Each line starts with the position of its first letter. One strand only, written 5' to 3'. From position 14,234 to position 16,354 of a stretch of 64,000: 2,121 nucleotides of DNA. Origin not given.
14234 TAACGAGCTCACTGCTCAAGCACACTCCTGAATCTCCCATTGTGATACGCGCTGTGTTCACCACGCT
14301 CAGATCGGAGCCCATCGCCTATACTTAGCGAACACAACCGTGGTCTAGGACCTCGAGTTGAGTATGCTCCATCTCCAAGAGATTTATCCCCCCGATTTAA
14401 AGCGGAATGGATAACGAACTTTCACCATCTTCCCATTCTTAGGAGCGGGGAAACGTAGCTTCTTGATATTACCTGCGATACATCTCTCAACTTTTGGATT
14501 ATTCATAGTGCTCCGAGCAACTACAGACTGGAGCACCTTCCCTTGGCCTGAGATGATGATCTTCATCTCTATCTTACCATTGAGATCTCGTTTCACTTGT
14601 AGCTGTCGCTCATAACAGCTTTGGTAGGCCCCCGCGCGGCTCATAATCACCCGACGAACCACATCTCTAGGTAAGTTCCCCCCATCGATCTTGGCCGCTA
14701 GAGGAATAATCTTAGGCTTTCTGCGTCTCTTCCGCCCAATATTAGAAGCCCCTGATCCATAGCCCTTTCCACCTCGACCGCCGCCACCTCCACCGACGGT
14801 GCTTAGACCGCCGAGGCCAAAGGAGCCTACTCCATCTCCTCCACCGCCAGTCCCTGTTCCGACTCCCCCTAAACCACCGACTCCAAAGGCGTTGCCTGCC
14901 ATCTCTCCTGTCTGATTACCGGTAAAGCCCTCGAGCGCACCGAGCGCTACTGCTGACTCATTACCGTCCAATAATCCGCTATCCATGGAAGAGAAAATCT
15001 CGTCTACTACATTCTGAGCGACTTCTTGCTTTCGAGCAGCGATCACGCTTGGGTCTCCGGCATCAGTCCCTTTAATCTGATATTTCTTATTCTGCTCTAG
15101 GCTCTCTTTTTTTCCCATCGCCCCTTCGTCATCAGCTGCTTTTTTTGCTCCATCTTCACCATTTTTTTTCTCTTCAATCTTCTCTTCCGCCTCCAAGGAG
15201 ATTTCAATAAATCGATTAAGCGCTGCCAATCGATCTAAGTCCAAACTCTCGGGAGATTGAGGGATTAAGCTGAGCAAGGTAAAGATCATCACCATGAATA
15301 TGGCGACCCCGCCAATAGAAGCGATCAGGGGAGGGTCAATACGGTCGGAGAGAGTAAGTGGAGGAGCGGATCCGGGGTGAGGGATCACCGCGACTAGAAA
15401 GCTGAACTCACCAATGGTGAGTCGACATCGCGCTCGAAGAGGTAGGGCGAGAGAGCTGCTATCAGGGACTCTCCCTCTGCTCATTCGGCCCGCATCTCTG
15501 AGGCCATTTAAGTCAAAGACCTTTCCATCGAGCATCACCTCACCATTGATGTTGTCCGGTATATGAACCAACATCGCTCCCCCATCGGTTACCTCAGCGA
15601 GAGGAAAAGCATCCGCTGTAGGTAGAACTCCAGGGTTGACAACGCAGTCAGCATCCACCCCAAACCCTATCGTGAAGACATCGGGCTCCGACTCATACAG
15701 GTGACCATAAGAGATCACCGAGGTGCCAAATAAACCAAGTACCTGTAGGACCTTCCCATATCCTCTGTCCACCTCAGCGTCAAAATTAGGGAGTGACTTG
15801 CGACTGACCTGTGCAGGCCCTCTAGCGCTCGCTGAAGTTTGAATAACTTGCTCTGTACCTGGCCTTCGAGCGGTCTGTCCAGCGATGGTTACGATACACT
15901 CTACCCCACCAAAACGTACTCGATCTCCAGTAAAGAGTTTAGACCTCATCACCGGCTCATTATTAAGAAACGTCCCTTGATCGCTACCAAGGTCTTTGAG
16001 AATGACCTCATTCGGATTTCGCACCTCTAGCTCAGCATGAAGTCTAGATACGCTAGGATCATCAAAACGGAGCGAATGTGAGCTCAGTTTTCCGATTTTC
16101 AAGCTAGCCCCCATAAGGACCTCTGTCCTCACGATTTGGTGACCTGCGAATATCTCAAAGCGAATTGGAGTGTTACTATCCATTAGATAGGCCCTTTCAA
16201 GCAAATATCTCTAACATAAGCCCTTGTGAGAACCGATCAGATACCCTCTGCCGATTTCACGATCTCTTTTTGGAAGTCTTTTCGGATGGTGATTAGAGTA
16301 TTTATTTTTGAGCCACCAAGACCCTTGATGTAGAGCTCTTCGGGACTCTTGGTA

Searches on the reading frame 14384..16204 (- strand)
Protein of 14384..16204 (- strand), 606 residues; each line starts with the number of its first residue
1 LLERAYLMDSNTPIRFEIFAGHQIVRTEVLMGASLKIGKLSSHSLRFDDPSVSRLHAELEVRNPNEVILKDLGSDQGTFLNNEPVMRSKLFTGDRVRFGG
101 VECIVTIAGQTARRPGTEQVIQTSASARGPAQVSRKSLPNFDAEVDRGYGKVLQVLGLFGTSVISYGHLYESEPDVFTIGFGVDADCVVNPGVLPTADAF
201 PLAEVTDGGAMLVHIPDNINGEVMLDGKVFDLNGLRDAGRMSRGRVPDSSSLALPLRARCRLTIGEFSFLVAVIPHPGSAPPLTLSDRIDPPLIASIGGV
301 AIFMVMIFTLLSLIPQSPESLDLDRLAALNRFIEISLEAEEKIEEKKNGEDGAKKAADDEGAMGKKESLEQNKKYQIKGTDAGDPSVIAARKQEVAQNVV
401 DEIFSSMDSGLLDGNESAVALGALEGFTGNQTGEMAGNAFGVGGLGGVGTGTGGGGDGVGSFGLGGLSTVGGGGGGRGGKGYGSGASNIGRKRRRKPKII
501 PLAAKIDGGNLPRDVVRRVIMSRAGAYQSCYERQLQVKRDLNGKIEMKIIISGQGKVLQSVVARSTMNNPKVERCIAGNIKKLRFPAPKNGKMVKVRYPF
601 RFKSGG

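Call 25: search_protein_families(library=pfam, proteins=[window:14384-16204:-], max_evalue=0.00001)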
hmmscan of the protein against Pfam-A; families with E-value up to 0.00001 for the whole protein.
window:14384-16204:- (606 aa): 2 families
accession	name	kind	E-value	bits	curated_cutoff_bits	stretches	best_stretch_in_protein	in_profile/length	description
PF00498.31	FHA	-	4.4e-16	59.5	20.7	1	36-99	2-67/67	FHA domain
PF16697.10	Yop-YscD_cpl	-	2.6e-08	34.4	33.2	1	21-102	5-87/94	Inner membrane component of T3SS, cytoplasmic domain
